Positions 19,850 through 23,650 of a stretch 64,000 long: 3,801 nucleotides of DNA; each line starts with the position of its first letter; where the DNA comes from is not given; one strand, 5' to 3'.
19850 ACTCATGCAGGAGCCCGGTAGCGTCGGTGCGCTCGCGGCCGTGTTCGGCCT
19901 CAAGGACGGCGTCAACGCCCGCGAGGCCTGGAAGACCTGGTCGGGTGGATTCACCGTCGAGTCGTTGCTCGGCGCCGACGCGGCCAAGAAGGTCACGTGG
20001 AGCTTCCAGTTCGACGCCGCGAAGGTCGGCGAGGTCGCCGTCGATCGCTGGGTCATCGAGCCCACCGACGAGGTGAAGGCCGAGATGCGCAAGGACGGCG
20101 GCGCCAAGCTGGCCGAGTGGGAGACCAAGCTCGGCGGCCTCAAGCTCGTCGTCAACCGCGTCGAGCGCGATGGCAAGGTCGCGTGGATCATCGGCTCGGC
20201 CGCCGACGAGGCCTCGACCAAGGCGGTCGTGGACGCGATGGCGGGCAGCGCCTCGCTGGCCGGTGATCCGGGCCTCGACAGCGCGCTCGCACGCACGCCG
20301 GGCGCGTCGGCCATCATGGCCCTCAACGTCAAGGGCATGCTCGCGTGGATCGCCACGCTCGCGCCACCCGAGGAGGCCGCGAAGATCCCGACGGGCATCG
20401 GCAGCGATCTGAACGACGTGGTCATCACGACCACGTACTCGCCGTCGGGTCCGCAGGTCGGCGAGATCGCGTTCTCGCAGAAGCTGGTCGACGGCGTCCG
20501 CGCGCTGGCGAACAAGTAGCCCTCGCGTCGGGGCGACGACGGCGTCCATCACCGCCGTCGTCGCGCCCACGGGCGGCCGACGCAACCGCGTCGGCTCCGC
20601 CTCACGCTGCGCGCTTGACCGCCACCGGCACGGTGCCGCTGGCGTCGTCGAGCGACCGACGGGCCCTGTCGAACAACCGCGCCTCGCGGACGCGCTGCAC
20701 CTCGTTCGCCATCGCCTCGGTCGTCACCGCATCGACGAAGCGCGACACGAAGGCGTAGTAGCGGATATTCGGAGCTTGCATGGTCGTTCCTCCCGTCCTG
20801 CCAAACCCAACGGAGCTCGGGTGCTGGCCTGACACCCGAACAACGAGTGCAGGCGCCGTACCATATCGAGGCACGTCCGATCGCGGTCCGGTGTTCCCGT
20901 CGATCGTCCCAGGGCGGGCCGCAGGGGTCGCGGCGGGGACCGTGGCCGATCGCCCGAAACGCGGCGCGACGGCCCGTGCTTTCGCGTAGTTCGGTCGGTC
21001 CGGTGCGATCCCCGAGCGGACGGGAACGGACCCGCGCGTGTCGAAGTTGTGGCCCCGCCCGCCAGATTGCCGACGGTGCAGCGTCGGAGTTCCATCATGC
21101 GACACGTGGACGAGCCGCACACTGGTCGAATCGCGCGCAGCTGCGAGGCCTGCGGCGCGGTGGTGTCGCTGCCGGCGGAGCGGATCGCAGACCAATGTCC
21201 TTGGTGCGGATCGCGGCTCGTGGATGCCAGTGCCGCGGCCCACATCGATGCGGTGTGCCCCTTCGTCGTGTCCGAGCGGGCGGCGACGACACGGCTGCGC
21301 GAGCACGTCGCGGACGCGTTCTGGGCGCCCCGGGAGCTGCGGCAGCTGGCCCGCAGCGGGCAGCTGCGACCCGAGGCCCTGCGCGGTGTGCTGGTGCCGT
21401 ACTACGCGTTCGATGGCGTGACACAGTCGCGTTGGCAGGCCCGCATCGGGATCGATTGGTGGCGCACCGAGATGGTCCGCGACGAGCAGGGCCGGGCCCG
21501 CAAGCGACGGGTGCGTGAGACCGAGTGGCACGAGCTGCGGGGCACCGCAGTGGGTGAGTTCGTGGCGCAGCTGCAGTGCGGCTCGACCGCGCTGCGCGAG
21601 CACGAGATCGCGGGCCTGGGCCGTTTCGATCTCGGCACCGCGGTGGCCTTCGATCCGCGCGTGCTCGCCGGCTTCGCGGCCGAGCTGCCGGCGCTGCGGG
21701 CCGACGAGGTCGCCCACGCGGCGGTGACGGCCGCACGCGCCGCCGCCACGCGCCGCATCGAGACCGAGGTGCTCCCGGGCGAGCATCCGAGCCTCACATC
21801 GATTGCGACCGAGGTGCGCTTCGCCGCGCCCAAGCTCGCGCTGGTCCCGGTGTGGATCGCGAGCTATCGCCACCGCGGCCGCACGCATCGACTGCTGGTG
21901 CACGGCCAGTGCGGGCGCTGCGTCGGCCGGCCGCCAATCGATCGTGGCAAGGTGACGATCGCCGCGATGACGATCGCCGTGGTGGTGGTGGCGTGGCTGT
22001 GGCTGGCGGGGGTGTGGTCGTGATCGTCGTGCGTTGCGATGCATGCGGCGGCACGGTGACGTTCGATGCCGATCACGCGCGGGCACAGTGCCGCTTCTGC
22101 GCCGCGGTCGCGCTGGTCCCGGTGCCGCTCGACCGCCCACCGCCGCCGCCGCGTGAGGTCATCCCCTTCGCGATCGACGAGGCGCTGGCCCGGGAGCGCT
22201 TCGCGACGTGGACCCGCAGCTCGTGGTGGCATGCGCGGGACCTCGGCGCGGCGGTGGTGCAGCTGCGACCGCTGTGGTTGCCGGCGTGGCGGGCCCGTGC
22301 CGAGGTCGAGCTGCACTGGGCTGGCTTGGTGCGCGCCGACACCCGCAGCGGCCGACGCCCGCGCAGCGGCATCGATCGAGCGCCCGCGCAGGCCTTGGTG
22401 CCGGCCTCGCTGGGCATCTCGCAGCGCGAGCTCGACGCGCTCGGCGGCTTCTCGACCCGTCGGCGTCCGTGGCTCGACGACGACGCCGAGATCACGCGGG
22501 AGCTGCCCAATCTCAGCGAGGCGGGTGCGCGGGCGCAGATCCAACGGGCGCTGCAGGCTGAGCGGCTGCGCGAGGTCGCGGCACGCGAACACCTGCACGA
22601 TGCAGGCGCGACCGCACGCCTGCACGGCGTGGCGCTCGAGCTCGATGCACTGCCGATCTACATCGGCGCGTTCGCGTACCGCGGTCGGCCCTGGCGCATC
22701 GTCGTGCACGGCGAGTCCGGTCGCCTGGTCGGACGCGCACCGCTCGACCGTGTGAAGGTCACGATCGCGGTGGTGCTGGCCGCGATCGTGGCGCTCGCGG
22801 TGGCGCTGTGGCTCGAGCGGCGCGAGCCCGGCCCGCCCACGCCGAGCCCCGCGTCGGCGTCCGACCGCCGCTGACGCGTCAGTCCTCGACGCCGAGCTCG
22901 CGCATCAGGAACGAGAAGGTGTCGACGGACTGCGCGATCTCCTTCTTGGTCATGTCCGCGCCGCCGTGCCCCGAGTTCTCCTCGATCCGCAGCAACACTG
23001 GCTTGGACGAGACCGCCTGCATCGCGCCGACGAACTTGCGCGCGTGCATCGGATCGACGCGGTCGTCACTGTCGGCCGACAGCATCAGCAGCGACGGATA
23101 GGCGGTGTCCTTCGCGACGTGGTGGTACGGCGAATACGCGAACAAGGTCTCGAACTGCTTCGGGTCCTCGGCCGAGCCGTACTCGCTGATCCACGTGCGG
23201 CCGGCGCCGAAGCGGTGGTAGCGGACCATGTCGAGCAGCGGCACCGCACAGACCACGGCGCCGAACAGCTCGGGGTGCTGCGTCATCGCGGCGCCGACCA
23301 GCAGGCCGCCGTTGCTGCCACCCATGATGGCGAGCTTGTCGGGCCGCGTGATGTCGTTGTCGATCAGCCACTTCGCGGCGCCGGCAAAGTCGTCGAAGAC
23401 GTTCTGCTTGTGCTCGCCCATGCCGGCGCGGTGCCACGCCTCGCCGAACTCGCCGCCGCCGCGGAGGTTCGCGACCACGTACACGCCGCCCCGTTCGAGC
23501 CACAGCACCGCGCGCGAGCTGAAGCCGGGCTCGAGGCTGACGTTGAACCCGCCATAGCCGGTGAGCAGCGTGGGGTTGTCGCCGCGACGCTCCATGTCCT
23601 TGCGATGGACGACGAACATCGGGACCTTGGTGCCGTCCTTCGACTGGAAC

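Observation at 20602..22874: Translationally coupled tandem paralogues: zinc-ribbon N-terminus plus C-terminal TM anchor, with a divergent 59-aa ORF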

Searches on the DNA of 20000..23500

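Call 21: search_rna_families(source=window, start=20000, end=23500, threshold=evalue, max_evalue=1)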
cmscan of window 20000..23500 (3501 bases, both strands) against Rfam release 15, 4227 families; matches with E-value up to 1: 0.
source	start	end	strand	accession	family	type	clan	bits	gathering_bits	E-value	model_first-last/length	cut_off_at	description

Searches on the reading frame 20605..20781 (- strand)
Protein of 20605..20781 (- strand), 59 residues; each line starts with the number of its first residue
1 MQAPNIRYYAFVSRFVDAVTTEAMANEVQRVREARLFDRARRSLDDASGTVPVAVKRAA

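Call 7: search_protein_families(library=pfam, proteins=[window:20605-20781:-], max_evalue=10)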
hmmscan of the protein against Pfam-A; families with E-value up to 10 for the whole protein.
window:20605-20781:- (59 aa): 0 families

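Call 8: search_protein_families(library=ncbifam, proteins=[window:20605-20781:-], max_evalue=10)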
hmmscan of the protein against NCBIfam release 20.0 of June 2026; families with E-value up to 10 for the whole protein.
window:20605-20781:- (59 aa): 0 families

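Call 37: search_protein_families(library=padloc, proteins=[window:20605-20781:-], max_evalue=0.1)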
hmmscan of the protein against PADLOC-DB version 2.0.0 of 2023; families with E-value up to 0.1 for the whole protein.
window:20605-20781:- (59 aa): 0 families

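Call 38: search_protein_families(library=phrogs, proteins=[window:20605-20781:-], max_evalue=0.1)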
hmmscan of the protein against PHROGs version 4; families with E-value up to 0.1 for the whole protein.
window:20605-20781:- (59 aa): 0 families

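Call 62: find_homologous_proteins(query=window:20605-20781:-, max_evalue=0.01)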
Query window:20605-20781:- (59 aa): 2 proteins with E <= 0.01 among 2 candidates.
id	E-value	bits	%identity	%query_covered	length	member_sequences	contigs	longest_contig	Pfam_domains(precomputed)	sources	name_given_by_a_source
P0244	2.4e-28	113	97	100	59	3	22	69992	-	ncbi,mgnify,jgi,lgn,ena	mgnify:CR=1 FL=1|jgi:hypothetical protein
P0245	1.1e-25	105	90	100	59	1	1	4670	-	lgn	-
